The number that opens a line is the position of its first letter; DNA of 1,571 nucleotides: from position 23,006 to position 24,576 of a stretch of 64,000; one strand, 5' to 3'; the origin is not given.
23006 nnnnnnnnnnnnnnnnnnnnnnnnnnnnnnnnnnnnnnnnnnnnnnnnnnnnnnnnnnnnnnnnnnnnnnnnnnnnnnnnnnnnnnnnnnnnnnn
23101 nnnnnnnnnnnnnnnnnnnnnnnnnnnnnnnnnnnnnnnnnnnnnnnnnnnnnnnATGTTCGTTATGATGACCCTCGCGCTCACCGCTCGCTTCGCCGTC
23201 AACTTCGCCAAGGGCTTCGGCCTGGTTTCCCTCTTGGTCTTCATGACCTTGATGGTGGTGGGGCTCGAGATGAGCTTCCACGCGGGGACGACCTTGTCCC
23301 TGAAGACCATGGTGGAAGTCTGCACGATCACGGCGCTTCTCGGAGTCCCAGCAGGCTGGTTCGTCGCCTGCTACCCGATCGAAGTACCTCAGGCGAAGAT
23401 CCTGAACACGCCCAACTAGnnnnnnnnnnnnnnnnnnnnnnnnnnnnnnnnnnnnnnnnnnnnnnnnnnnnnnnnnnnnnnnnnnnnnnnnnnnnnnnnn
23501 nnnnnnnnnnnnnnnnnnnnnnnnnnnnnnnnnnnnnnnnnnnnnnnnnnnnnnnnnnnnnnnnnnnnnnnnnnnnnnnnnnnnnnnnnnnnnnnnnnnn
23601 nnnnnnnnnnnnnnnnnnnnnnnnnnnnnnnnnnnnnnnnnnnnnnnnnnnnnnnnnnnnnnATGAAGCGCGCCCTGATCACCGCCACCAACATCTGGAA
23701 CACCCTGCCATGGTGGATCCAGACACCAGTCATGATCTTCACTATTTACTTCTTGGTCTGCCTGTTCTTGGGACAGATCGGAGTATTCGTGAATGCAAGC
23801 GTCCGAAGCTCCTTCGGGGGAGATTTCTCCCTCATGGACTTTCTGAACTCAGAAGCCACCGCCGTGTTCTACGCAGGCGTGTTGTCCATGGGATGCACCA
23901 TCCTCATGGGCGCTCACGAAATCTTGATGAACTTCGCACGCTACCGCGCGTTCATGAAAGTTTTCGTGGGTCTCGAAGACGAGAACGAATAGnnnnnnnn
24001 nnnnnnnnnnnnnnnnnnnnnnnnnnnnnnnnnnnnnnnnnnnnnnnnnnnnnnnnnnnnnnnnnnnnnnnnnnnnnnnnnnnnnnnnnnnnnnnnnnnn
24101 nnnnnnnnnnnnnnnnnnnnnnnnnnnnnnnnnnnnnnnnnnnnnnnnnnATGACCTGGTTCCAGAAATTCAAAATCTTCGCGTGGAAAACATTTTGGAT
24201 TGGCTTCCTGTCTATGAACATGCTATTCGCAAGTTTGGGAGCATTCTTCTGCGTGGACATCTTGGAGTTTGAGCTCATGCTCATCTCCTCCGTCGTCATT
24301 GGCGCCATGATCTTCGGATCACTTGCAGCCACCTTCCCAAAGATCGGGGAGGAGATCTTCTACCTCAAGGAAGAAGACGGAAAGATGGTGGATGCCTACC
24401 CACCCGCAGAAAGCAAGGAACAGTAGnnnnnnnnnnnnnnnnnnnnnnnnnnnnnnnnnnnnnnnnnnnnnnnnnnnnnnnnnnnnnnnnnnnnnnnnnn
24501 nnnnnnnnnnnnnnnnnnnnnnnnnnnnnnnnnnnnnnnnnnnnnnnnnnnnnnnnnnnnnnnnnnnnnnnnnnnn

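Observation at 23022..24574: Tandem array of four copies of a structured leader RNA with compensatory base changes, three of them controlling small hydrophobic proteins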

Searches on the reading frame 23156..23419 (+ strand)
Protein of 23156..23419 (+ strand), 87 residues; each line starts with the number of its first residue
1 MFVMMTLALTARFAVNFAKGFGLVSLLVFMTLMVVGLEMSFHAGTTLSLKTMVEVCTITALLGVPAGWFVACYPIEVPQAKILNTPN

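Call 12: search_protein_families(library=pfam, proteins=[window:23156-23419:+], max_evalue=0.1)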
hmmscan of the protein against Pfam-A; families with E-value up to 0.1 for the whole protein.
window:23156-23419:+ (87 aa): 0 families

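Call 47: find_homologous_proteins(query=window:23156-23416:+, max_evalue=0.01)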
Query window:23156-23416:+: no candidate shares three 5-residue words with the query. No homologue found.
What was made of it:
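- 23156..23419 (+): ORF1, 87 aa, with hydrophobic stretches consistent with two transmembrane segments. The real start may be the ATG at 23165, because the SD-to-ATG spacing at 23156 is only about 2 nt. No homologue (call 47).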

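Call 90: search_protein_families(library=phrogs, proteins=[window:23156-23416:+], max_evalue=0.1)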
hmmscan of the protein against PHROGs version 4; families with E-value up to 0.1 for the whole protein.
window:23156-23416:+ (87 aa): 0 families

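Call 91: search_protein_families(library=ncbifam, proteins=[window:23156-23416:+], max_evalue=0.1)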
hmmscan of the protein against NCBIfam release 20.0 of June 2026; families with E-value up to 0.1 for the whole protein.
window:23156-23416:+ (87 aa): 2 families
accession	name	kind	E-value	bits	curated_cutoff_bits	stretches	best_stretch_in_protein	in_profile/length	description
TIGR03416.1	ABC_choXWV_perm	equivalog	0.039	13.4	363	1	5-72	50-115/267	choline ABC transporter permease subunit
TIGR00892.1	2A0113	subfamily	0.068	11.9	586.1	1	12-65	338-387/455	monocarboxylate transporter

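Call 92: search_protein_families(library=padloc, proteins=[window:23156-23416:+], max_evalue=0.1)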
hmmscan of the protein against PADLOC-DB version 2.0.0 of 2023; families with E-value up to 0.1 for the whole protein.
window:23156-23416:+ (87 aa): 0 families

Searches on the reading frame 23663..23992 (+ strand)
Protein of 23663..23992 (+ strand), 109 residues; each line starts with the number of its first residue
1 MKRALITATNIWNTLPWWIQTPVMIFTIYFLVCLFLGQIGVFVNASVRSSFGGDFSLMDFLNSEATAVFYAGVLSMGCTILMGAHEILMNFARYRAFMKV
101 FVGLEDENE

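Call 12: search_protein_families(library=pfam, proteins=[window:23663-23992:+], max_evalue=0.1)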
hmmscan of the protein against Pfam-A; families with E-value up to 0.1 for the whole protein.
window:23663-23992:+ (109 aa): 0 families

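Call 15: find_encoding_contigs(protein=window:23663-23992:+, flank=6000, max_places=10)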
Protein window:23663-23992:+ (109 aa): no gene with exactly this product is on record in the collection.
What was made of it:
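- Tried and rejected: An exact look-up of ORF2 found nothing on record (call 15).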

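Call 16: find_homologous_proteins(query=window:23663-23989:+, max_evalue=0.01)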
Query window:23663-23989:+: 3 candidates shared short words with the query, none scored E <= 0.01.
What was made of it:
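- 23663..23992 (+): ORF2, 109 aa; hydropathy scan and by-eye reading suggest two hydrophobic segments. No homologue among 5.8 billion clusters (call 16).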

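Call 90: search_protein_families(library=phrogs, proteins=[window:23663-23989:+], max_evalue=0.1)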
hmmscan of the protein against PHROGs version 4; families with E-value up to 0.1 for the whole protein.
window:23663-23989:+ (109 aa): 0 families

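Call 91: search_protein_families(library=ncbifam, proteins=[window:23663-23989:+], max_evalue=0.1)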
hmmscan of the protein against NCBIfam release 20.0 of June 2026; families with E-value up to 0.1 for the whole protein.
window:23663-23989:+ (109 aa): 0 families

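Call 92: search_protein_families(library=padloc, proteins=[window:23663-23989:+], max_evalue=0.1)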
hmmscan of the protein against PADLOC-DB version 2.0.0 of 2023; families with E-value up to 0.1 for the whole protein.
window:23663-23989:+ (109 aa): 0 families
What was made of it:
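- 23663..23992 (+): No family hit (calls 12, 90-92).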

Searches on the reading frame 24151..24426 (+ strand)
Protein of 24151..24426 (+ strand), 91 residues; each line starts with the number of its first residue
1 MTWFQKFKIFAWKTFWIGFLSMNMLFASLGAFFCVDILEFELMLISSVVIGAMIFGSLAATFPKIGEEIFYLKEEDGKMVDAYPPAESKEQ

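Call 12: search_protein_families(library=pfam, proteins=[window:24151-24426:+], max_evalue=0.1)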
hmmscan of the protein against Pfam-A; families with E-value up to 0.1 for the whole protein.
window:24151-24426:+ (91 aa): 1 family
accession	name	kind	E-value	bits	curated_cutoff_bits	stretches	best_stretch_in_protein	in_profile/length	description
PF06947.17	DUF1290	-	0.087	13.4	24.4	0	9-60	31-80/86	Protein of unknown function (DUF1290)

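Call 40: search_protein_representatives(protein=window:24151-24423:+)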
Query: 91 residues. Proteins with E-value up to 0.001 (for the whole library): 1; up to 1e-10: 1; up to 1e-30: 1. The best 1 are listed.
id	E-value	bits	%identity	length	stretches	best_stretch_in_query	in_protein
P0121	4.7e-37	142.4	100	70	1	22-91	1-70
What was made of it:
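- The downstream genes share no function or family that could hint at a ligand (calls 12, 16, 40, 47, 90-92).
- Tried and rejected: Only ORF3's own truncated gene call came back (calls 16, 40, 47).
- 24151..24426 (+): ORF3, 91 aa, with two hydrophobic segments and an acidic C-terminal tail. A full HMMER search of 1.84 billion representatives finds only itself (call 40).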

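Call 90: search_protein_families(library=phrogs, proteins=[window:24151-24423:+], max_evalue=0.1)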
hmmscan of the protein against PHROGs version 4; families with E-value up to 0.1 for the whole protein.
window:24151-24423:+ (91 aa): 0 families

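Call 91: search_protein_families(library=ncbifam, proteins=[window:24151-24423:+], max_evalue=0.1)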
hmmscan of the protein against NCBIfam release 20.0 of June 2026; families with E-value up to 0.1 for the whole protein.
window:24151-24423:+ (91 aa): 1 family
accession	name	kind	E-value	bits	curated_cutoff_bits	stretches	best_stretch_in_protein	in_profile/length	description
NF006751.0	PRK09272.1-4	subfamily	0.035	14.5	154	1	6-66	55-112/116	hypothetical protein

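Call 92: search_protein_families(library=padloc, proteins=[window:24151-24423:+], max_evalue=0.1)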
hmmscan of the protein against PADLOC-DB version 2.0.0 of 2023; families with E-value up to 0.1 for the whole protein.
window:24151-24423:+ (91 aa): 0 families
